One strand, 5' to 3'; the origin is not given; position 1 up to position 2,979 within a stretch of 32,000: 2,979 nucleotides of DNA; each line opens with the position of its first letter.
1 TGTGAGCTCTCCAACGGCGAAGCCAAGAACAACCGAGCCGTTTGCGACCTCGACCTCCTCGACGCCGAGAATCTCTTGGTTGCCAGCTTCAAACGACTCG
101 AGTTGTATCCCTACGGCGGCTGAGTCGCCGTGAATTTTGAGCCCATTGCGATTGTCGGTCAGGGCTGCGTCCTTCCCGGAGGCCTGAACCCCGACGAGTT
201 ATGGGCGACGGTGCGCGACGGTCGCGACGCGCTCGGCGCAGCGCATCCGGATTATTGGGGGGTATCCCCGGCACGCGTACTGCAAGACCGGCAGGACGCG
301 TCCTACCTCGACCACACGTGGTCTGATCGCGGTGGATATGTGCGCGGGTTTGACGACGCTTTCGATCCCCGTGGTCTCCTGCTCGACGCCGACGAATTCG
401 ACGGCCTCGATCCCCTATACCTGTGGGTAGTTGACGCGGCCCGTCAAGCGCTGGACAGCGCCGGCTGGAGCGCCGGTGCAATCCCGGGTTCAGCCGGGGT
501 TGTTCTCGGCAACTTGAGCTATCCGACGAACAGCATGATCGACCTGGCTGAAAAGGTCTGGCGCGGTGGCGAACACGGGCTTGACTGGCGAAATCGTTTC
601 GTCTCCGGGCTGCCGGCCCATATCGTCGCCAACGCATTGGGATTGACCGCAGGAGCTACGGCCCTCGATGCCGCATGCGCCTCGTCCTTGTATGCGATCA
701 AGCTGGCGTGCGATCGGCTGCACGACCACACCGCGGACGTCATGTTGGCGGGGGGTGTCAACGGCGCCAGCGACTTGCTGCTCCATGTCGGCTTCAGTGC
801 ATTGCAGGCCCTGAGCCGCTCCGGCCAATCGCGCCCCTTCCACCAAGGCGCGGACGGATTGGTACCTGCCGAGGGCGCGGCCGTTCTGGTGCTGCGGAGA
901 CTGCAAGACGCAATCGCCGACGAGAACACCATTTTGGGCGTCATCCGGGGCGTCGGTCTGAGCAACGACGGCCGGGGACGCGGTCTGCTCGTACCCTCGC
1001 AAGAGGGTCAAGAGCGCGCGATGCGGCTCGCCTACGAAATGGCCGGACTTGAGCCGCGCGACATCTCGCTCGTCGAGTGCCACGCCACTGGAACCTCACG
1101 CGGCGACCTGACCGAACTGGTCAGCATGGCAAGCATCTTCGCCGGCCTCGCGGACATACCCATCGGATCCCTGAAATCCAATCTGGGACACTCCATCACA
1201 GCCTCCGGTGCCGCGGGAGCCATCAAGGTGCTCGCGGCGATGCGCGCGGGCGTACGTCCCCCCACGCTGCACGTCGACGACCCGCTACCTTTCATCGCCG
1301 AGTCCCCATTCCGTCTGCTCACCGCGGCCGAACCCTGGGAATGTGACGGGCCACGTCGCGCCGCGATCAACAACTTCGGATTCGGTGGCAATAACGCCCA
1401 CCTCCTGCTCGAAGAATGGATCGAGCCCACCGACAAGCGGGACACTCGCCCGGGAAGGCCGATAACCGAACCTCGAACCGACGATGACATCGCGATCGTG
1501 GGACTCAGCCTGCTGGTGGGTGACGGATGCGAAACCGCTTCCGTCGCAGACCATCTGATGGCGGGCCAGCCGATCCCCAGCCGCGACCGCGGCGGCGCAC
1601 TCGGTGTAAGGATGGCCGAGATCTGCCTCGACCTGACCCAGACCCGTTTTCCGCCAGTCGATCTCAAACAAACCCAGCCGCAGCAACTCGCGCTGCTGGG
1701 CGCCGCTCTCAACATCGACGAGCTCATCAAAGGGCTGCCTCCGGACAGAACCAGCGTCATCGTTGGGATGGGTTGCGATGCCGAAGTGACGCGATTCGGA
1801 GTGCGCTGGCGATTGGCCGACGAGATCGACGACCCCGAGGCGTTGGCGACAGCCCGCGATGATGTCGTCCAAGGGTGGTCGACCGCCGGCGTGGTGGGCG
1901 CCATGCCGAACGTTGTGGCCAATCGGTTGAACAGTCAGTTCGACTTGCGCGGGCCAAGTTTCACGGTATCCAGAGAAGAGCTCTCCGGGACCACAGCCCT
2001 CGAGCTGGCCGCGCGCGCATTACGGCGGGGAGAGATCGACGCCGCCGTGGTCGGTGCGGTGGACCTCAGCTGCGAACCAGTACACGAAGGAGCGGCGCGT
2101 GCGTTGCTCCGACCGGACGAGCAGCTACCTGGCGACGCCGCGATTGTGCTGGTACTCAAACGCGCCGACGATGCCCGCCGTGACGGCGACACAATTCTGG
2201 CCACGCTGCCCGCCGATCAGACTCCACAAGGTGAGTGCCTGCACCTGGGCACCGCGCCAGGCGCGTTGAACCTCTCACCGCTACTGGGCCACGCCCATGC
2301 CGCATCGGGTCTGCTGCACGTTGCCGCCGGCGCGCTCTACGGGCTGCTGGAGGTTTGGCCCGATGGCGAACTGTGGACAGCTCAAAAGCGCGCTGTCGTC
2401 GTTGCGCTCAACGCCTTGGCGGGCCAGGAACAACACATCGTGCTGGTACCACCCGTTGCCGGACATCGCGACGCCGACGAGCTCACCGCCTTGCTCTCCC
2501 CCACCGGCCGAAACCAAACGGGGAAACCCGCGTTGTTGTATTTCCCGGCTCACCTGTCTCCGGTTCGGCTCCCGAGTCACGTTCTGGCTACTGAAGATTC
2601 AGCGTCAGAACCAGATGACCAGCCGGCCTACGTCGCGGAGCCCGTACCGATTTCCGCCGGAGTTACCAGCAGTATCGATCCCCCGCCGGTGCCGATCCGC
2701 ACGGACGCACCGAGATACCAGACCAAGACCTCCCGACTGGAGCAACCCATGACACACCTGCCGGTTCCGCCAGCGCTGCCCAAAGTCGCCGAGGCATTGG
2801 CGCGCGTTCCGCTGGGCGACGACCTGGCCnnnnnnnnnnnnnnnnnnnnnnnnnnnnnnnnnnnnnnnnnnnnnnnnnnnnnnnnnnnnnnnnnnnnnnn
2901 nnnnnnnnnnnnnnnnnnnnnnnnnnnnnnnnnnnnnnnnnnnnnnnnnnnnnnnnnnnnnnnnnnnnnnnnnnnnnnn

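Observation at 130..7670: PUFA-synthase-type (pfa-like) megasynthase subunit with a C-terminal AGPAT domain in a Mycobacterium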

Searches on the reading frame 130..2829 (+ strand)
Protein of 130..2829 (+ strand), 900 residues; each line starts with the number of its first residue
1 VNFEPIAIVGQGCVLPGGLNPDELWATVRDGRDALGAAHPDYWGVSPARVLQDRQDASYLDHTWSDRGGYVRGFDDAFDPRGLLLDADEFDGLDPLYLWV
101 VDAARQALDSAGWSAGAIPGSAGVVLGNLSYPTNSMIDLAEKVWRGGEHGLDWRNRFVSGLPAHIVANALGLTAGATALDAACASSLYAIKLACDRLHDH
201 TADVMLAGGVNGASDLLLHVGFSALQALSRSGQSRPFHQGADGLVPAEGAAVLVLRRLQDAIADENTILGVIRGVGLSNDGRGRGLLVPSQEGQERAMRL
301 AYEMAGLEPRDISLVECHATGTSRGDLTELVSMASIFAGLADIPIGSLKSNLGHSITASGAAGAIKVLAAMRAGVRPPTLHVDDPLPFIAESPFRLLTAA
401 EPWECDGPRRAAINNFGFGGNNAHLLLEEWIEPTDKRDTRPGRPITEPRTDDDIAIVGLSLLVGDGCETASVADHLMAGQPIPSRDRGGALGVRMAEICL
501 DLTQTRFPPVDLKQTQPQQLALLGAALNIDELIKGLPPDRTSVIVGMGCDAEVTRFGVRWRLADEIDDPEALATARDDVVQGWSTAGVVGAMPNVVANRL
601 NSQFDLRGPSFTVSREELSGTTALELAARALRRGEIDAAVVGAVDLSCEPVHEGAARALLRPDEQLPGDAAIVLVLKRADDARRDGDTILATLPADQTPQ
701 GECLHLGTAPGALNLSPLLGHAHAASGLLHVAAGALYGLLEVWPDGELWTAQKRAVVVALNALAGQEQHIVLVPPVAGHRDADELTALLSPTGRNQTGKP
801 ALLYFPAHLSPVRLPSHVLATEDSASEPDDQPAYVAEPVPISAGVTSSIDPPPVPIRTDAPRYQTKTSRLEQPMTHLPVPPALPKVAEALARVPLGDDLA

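Call 11: find_related_loci(query=window:130-2829:+, collection=genome_contigs, flank=10000)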
Query window:130-2829:+ (900 aa) in genome_contigs; peptide patterns used: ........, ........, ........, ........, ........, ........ (x = any residue, [..] = any of these).
166 stretches matched a pattern; 16 encode a relative of the query (tblastn E <= 1e-3); 16 distinct loci.
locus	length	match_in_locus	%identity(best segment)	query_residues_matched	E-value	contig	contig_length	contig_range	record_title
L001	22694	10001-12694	79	1-899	0e+0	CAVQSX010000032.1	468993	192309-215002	MAG: uncultured Actinomycetota bacterium isolate MFD00082.bin.1.17 genome assembly, contig: contig_2426, whole genome sh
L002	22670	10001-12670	78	1-900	0e+0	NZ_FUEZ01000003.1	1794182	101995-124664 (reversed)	Mycobacterium numidiamassiliense strain AB215, whole genome shotgun sequence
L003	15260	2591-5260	78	1-900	0e+0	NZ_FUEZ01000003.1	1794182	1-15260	Mycobacterium numidiamassiliense strain AB215, whole genome shotgun sequence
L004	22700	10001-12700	80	1-899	0e+0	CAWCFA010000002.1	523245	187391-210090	MAG: uncultured Actinomycetota bacterium isolate MFD09495.bin.1.76 genome assembly, contig: contig_11623, whole genome s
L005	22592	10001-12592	77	1-899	0e+0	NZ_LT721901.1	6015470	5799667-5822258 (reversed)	Mycobacterium rhizamassiliense strain AB57, whole genome shotgun sequence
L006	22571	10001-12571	79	1-899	0e+0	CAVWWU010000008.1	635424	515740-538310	MAG: uncultured Actinomycetota bacterium isolate MFD09495.bin.1.73 genome assembly, contig: contig_5078, whole genome sh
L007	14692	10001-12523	71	1-899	0e+0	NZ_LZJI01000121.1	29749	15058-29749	Mycobacterium sp. E1747 contig_207, whole genome shotgun sequence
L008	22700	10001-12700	81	1-899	0e+0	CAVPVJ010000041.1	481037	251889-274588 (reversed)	MAG: uncultured Actinomycetota bacterium isolate MFD00082.bin.1.92 genome assembly, contig: contig_5935, whole genome sh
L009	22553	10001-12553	74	3-899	0e+0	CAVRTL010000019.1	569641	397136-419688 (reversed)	MAG: uncultured Actinomycetota bacterium isolate MFD02923.bin.1.142 genome assembly, contig: contig_5870, whole genome s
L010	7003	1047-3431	51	1-773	0e+0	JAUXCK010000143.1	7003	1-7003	MAG: Desulfobacteraceae bacterium isolate CSMAG_2823 CSMAG_2823_k117_5570188_length_7003_cov_14.0000, whole genome shotg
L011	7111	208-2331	56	1-727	0e+0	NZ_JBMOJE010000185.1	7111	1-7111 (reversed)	MAG: Propionivibrio sp. isolate Deming_bin.52 contig34875, whole genome shotgun sequence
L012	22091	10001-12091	55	1-727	0e+0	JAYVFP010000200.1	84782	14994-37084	MAG: Archangium sp. isolate GL44_UP_metabat_111 GL44_UP_metabat_111_199, whole genome shotgun sequence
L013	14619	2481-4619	50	1-731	0e+0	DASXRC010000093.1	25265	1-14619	MAG TPA_asm: Micromonosporaceae bacterium isolate SMAG_U4629 k141_1688650, whole genome shotgun sequence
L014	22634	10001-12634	77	1-899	0e+0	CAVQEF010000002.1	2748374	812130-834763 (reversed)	MAG: uncultured Actinomycetota bacterium isolate MFD02416.bin.1.350 genome assembly, contig: contig_23941, whole genome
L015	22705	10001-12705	68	1-898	0e+0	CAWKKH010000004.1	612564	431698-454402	MAG: uncultured Actinomycetota bacterium isolate MFD04540.bin.2.100 genome assembly, contig: contig_14669, whole genome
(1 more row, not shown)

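Call 14: search_protein_families(library=pfam, proteins=[L002:1015-2673:+, L002:3534-9974:+, L002:10001-17533:+, L002:17559-19124:-, L002:19202-21025:+, L002:21501-22508:+], max_evalue=0.001)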
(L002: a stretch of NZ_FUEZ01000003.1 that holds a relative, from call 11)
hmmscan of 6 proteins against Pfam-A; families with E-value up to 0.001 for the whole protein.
L002:1015-2673:+ (553 aa): 2 families
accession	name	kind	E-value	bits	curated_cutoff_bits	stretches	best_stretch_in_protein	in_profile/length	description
PF21607.2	FabD_helical_ins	-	1.1e-22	80.4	27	1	421-484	17-80/80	[Acyl-carrier-protein] S-malonyltransferase, inserted helical domain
PF03060.21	NMO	-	2.3e-08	34.3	28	1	100-375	7-256/331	Nitronate monooxygenase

L002:3534-9974:+ (2147 aa): 10 families
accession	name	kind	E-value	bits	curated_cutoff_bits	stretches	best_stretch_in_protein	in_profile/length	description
PF00109.32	ketoacyl-synt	-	1.2e-56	192.6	20.8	1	9-287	3-252/252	Beta-ketoacyl synthase, N-terminal domain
PF02801.28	Ketoacyl-synt_C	-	4.5e-40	136.8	20.8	1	295-413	1-118/119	Beta-ketoacyl synthase, C-terminal domain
PF00698.26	Acyl_transf_1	-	5.8e-37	128.3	32.7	1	579-871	3-280/319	Acyl transferase domain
PF08659.16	KR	-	2.2e-28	99.8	22.6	1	1602-1825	3-179/180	KR domain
PF14765.12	PS-DH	-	1.8e-15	57.3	23.7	1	2014-2145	18-159/166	Polyketide synthase dehydratase N-terminal domain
PF00550.31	PP-binding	-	1e-13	51.7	20.8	2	1166-1233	3-67/67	Phosphopantetheine attachment site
PF16197.11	KAsynt_C_assoc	-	1.5e-10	41.9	33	1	416-509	1-89/111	Ketoacyl-synthetase C-terminal extension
PF00106.31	adh_short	-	2e-09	37.7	26.6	1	1674-1793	24-150/195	short chain dehydrogenase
PF13561.12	adh_short_C2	-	2.6e-08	34.2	27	1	1683-1795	29-146/236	Enoyl-(Acyl carrier protein) reductase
PF21089.3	PKS_DH_N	-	0.00033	21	27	1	1895-1950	23-77/103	Polyketide synthase dehydratase domain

L002:10001-17533:+ (2511 aa): 6 families
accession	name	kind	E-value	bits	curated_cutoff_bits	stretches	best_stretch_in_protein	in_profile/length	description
PF07977.19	FabA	-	2.7e-88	293.1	23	3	1235-1364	3-132/138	FabA-like domain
PF00109.32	ketoacyl-synt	-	1.9e-64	218.2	20.8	2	4-261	2-252/252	Beta-ketoacyl synthase, N-terminal domain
PF02801.28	Ketoacyl-synt_C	-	2.4e-33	115.1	20.8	1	269-382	1-118/119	Beta-ketoacyl synthase, C-terminal domain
PF16197.11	KAsynt_C_assoc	-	1.3e-06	29.2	33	1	389-440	8-56/111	Ketoacyl-synthetase C-terminal extension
PF21089.3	PKS_DH_N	-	2.3e-06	27.9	27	1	1813-1893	16-97/103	Polyketide synthase dehydratase domain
PF00108.29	Thiolase_N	-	3.3e-06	27.1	26.4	0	166-215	68-117/260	Thiolase, N-terminal domain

L002:17559-19124:- (522 aa): 1 family
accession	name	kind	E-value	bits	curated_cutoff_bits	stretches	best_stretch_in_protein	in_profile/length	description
PF03773.19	ArsP_1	-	1.3e-79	267.9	32.3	1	136-447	2-293/294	Predicted permease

L002:19202-21025:+ (608 aa): 2 families
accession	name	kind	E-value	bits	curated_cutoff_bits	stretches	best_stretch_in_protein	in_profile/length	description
PF00501.34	AMP-binding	-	8.7e-53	179.9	29.9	1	42-442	3-384/384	AMP-binding enzyme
PF23024.1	AMP-dom_DIP2-like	-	6.9e-10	39.4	27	1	490-601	2-105/110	Disco-interacting protein 2-like, AMP domain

L002:21501-22508:+ (336 aa): 0 families

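Call 87: search_protein_families(library=ncbifam, proteins=[L001:645-2306:+, L002:1015-2673:+, L002:3534-9974:+], max_evalue=0.00001)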
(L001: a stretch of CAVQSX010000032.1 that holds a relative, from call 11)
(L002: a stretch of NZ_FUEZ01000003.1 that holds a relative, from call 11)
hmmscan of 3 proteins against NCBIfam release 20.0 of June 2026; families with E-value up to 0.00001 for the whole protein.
L001:645-2306:+ (554 aa): 2 families
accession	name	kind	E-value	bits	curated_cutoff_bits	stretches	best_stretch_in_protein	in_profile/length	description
TIGR02814.1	pfaD_fam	subfamily_domain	3.8e-182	606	449.25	1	90-530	2-442/444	PfaD family polyunsaturated fatty acid/polyketide biosynthesis protein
TIGR03151.1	enACPred_II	equivalog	1.5e-10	40.9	453.1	0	98-195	3-92/307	enoyl-[acyl-carrier-protein] reductase FabK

L002:1015-2673:+ (553 aa): 2 families
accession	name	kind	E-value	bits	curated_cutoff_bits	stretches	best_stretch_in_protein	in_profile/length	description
TIGR02814.1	pfaD_fam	subfamily_domain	3.2e-176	586.4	449.25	1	88-529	2-443/444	PfaD family polyunsaturated fatty acid/polyketide biosynthesis protein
TIGR03151.1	enACPred_II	equivalog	1.4e-08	34.4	453.1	0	96-169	3-71/307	enoyl-[acyl-carrier-protein] reductase FabK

L002:3534-9974:+ (2147 aa): 40 families (the best 25 are shown)
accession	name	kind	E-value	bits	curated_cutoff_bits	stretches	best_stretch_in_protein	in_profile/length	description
TIGR02813.1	omega_3_PfaA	subfamily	0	1470.3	1010.1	3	9-941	8-950/2582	polyketide-type polyunsaturated fatty acid synthase PfaA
NF045894.1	PKS_plus_SDR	equivalog_domain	1.5e-201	672.3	1740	3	179-913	143-857/1515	type I polyketide synthase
NF041183.1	Pks2_ls1_myc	equivalog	1.6e-131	439.8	2400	3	187-920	151-866/2086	sulfolipid-1 biosynthesis phthioceranic/hydroxyphthioceranic acid synthase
NF040607.1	mycolic_Pks13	equivalog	8.3e-117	391.4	2100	2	6-475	99-536/1680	polyketide synthase Pks13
TIGR00128.1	fabD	equivalog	8.8e-61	205.9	260.9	1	576-868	3-285/290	ACP S-malonyltransferase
TIGR03150.1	fabF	equivalog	4.9e-53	180.3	493.75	1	86-460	63-404/407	beta-ketoacyl-ACP synthase II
TIGR03131.1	malonate_mdcH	equivalog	1.1e-51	176.1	297.9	1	576-872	1-278/297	malonate decarboxylase subunit epsilon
NF005589.0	PRK07314.1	subfamily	2.4e-50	171.5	387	1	180-464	135-411/413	beta-ketoacyl-ACP synthase II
NF053555.1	prodigi_MBC_PigJ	equivalog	1.1e-47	162.9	900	1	182-463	486-757/759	prodigiosin MBC biosynthesis protein PigJ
NF004970.0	PRK06333.1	subfamily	5.2e-44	150.7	525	1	179-465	143-422/424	beta-ketoacyl-ACP synthase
NF006618.0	PRK09185.1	subfamily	8e-40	137.1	407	1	155-460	108-388/394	beta-ketoacyl-ACP synthase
NF006274.0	PRK08439.1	equivalog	3e-39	134.9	621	1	181-461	134-402/406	beta-ketoacyl-ACP synthase II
NF058662.1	cispenta_AmcF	equivalog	1.2e-38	133.1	325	1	189-424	109-338/369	cispentacin biosynthesis acyltransferase subunit AmcF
NF004618.0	PRK05952.1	equivalog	4.4e-37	127.9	455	1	183-464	121-382/384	beta-ketoacyl-ACP synthase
NF005916.1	PRK07910.1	equivalog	1.8e-35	122.6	560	1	207-462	169-415/418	KasA/KasB family beta-ketoacyl-ACP synthase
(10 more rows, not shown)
